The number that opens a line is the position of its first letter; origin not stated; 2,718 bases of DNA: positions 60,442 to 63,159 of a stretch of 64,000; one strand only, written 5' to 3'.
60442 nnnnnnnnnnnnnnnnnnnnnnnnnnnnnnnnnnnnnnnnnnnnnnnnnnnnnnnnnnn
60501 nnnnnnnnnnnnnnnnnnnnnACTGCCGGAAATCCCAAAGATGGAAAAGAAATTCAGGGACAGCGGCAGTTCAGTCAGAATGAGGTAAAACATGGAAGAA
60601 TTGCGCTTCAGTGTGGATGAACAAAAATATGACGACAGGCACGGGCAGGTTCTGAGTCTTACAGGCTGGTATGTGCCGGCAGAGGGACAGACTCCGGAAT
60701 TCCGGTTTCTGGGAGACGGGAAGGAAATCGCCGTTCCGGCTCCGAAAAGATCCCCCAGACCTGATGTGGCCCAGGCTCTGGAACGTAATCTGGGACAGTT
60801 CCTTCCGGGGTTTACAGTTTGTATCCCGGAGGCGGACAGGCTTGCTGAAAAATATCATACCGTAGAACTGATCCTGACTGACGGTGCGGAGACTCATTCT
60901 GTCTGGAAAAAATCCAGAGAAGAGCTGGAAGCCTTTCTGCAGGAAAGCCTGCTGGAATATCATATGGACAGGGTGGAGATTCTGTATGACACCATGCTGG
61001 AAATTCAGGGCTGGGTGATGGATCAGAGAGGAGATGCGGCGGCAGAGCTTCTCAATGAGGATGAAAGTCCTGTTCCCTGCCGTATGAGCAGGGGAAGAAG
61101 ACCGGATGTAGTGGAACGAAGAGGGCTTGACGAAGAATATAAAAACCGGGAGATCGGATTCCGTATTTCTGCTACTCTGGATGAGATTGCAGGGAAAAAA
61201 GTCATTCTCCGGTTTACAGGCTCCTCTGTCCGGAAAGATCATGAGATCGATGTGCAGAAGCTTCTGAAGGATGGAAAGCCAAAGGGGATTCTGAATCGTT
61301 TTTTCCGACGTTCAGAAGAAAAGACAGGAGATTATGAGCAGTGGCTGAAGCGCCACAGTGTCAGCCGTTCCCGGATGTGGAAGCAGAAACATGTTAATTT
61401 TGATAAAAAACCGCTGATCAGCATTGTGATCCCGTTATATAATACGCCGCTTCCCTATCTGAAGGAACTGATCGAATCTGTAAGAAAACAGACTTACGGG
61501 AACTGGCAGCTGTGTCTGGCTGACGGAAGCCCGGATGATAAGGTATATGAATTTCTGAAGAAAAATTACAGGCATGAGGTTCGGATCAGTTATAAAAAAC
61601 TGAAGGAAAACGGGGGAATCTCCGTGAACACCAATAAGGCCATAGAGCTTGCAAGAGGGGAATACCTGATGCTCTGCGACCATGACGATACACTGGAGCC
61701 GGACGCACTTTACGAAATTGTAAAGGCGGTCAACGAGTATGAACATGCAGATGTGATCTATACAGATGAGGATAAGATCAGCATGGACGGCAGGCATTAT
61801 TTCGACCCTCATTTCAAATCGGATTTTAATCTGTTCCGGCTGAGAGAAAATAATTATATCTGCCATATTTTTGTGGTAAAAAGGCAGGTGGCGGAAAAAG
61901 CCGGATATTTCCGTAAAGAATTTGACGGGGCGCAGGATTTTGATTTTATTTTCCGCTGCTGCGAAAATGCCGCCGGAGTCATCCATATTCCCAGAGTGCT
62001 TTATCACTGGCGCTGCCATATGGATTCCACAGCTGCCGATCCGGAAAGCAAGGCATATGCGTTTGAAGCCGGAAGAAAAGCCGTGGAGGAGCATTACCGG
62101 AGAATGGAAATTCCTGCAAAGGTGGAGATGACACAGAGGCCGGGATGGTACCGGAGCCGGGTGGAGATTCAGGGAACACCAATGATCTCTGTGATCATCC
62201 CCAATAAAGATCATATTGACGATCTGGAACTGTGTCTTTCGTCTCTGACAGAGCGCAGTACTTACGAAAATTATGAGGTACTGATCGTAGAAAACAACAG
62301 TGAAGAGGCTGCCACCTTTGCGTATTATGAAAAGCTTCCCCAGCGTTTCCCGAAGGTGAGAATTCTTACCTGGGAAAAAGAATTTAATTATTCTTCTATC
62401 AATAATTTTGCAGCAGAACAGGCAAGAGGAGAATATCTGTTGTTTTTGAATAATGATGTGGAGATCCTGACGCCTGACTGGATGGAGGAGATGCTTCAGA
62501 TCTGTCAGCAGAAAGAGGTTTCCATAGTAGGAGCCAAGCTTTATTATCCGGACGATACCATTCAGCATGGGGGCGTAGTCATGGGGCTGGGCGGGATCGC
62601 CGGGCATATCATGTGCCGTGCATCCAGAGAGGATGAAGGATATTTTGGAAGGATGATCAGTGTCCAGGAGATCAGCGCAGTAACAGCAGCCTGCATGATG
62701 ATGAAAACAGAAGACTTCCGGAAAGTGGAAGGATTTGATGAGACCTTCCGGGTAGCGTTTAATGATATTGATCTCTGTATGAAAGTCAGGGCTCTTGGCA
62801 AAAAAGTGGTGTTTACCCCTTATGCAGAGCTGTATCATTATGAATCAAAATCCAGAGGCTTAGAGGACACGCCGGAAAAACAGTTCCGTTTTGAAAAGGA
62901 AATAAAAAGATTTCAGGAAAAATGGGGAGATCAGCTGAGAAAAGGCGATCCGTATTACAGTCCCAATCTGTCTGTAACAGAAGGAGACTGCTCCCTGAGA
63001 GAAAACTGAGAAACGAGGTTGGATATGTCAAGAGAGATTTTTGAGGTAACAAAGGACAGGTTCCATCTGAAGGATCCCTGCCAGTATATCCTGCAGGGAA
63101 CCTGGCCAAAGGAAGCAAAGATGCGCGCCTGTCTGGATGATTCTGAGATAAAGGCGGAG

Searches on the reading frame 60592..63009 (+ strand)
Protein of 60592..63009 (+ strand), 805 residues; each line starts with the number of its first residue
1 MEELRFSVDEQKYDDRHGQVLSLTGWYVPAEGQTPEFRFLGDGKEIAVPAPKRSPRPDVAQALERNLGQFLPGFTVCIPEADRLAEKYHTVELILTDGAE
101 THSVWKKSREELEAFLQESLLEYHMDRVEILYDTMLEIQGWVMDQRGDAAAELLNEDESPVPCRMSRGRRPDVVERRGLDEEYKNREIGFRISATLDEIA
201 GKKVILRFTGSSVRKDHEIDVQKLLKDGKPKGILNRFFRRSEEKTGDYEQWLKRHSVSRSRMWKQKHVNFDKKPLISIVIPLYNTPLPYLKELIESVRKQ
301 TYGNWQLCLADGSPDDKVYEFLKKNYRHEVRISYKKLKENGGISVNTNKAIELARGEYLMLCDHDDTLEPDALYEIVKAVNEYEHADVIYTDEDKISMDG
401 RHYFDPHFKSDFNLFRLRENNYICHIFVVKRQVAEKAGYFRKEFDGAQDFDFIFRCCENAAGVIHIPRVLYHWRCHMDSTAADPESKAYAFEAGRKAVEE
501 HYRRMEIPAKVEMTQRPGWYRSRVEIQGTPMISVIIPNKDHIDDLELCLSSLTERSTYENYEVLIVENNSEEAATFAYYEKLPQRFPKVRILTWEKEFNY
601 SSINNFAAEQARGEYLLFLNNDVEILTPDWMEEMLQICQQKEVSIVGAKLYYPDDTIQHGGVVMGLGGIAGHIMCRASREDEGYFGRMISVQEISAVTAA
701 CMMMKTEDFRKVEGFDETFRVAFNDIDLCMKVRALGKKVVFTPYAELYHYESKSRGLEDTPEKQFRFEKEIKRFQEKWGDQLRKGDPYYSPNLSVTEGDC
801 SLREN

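Call 25: find_encoding_contigs(protein=window:60592-63009:+, flank=10000, max_places=2)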
Protein window:60592-63009:+ (805 aa): 24 contigs read that carry it; 2 places shown.
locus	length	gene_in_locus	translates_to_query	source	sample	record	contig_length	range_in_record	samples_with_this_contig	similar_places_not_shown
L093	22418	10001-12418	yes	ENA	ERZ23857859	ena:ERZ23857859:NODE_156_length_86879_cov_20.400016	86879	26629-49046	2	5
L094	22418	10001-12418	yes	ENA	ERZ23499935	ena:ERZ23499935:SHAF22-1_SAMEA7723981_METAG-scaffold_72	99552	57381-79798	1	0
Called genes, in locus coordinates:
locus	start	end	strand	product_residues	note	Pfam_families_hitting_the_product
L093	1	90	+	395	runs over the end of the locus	PF18130:ATPgrasp_N (weak), PF01071:GARS_A, PF02655:ATP-grasp_3, PF07478:Dala_Dala_lig_C (weak), PF13535:ATP-grasp_4, PF18603:LAL_C2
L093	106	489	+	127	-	PF00892:EamA (weak)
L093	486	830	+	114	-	PF00892:EamA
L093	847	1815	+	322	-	PF00535:Glycos_transf_2, PF10111:Glyco_tranf_2_2 (weak)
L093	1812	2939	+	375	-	PF01041:DegT_DnrJ_EryC1, PF00155:Aminotran_1_2, PF00266:Aminotran_5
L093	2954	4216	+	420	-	PF00768:Peptidase_S11, PF00905:Transpeptidase (weak)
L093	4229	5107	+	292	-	PF00483:NTP_transferase, PF12804:NTP_transf_3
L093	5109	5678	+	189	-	PF00908:dTDP_sugar_isom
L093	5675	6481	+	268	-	PF01061:ABC2_membrane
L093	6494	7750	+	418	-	PF00005:ABC_tran, PF14524:Wzt_C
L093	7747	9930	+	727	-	PF00398:RrnaAD (weak), PF13489:Methyltransf_23, PF08241:Methyltransf_11, PF08242:Methyltransf_12, PF13649:Methyltransf_25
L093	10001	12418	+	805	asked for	PF13506:Glyco_transf_21 (weak), PF00535:Glycos_transf_2, PF10111:Glyco_tranf_2_2, PF13632:Glyco_trans_2_3 (faint), PF00535:Glycos_transf_2, PF10111:Glyco_tranf_2_2 (weak), PF13641:Glyco_tranf_2_3, PF13712:Glyco_tranf_2_5 (weak)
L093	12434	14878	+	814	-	PF13506:Glyco_transf_21 (faint), PF13641:Glyco_tranf_2_3 (weak), PF00535:Glycos_transf_2, PF10111:Glyco_tranf_2_2 (weak), PF13632:Glyco_trans_2_3 (faint), PF00535:Glycos_transf_2, PF13641:Glyco_tranf_2_3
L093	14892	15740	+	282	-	PF01073:3Beta_HSD, PF01370:Epimerase, PF04321:RmlD_sub_bind, PF07993:NAD_binding_4, PF02719:Polysacc_synt_2, PF16363:GDP_Man_Dehyd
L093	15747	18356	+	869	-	PF09586:YfhO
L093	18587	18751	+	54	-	-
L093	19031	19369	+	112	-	PF03551:PadR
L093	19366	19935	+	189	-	PF22564:HAAS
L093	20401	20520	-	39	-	-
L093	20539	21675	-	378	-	PF03977:OAD_beta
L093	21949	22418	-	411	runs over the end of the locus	PF00768:Peptidase_S11, PF00905:Transpeptidase (faint), PF02113:Peptidase_S13 (faint)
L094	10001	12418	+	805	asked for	PF13506:Glyco_transf_21 (weak), PF00535:Glycos_transf_2, PF10111:Glyco_tranf_2_2, PF13632:Glyco_trans_2_3 (faint), PF00535:Glycos_transf_2, PF10111:Glyco_tranf_2_2 (weak), PF13641:Glyco_tranf_2_3, PF13712:Glyco_tranf_2_5 (weak)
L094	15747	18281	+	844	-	PF09586:YfhO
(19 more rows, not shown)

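Call 50: find_related_loci(query=L093:15747-18353:+, collection=genome_contigs, flank=10000)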
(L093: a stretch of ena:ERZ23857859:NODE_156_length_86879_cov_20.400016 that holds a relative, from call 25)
Query L093:15747-18353:+ (869 aa) in genome_contigs; peptide patterns used: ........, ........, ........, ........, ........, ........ (x = any residue, [..] = any of these).
124 stretches matched a pattern; 117 encode a relative of the query (tblastn E <= 1e-3); the best 80 are kept; 80 distinct loci.
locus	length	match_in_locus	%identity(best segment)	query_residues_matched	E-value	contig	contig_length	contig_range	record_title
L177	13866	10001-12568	93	1-869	0e+0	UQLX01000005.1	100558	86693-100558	uncultured Blautia sp. isolate UMGS412 genome assembly, contig: NODE_36_length_100558_cov_27.5328, whole genome shotgun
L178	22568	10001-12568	92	1-869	0e+0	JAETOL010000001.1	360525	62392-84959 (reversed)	MAG: Lachnospiraceae bacterium isolate S14_Bin1 scaffold_76_3, whole genome shotgun sequence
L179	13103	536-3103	93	1-869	0e+0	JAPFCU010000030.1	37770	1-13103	MAG: Blautia sp. isolate bin_15_DannyCat k141_51574, whole genome shotgun sequence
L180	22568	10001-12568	92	1-869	0e+0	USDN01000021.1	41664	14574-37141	uncultured Blautia sp. isolate UMGS1622 genome assembly, contig: NODE_779_length_41664_cov_7.928285, whole genome shotgu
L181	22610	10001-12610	73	2-869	0e+0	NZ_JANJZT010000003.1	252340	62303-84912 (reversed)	Blautia caecimuris strain DSM 29492 NODE_3_length_252340_cov_76.020570, whole genome shotgun sequence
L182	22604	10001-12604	72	2-867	0e+0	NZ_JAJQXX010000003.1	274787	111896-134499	Blautia sp. XA-2221 Contig_3_chromosome, whole genome shotgun sequence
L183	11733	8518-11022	67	33-869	0e+0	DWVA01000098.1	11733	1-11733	MAG TPA_asm: Candidatus Blautia intestinipullorum isolate ChiW16-4312 ChiW16__C34312_L11733_SAMN06858640, whole genome s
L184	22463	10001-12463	69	33-843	0e+0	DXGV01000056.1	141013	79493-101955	MAG TPA_asm: Candidatus Blautia intestinavium isolate CHK186-553 CHK186__C304735_L141013_SAMEA5754830, whole genome shot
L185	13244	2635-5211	65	4-869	0e+0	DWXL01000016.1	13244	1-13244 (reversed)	MAG TPA_asm: Candidatus Blautia excrementigallinarum isolate ChiSjej6B24-370 ChiSjej6B24M5__C6667_L13244_SAMN08009954, w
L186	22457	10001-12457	66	23-868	0e+0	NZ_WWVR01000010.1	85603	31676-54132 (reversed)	Blautia sp. BIOML-A1 scaffold10_size85603, whole genome shotgun sequence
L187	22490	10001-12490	65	3-858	0e+0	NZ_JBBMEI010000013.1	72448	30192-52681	Blautia intestinihominis strain CLA-AA-H95 CLAAAH95_contig_13_length_72448, whole genome shotgun sequence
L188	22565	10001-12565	66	39-869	0e+0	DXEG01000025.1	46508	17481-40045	MAG TPA_asm: Candidatus Blautia faecipullorum isolate ChiSxjej6B18-2004 ChiSxjej6B18M5__C76118_L46508_SAMN08009924, whol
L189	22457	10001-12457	64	22-867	0e+0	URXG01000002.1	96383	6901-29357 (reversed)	uncultured Blautia sp. isolate UMGS1434 genome assembly, contig: NODE_96_length_96383_cov_7.396313, whole genome shotgun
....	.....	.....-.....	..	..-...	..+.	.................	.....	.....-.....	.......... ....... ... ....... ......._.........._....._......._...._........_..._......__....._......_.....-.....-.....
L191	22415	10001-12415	61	22-853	0e+0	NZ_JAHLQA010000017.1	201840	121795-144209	Blautia sp. MSJ-19 M-19_ctg00004, whole genome shotgun sequence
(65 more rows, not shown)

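Call 52: search_protein_families(library=pfam, proteins=[L093:15747-18356:+], max_evalue=0.001)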
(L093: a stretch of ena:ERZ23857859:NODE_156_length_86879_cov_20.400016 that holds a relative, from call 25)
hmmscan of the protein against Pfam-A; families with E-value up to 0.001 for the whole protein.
L093:15747-18356:+ (869 aa): 1 family
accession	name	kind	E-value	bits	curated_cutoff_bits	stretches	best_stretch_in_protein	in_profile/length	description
PF09586.16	YfhO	-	4.2e-61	207.8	28.5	2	33-730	3-625/835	Bacterial membrane protein YfhO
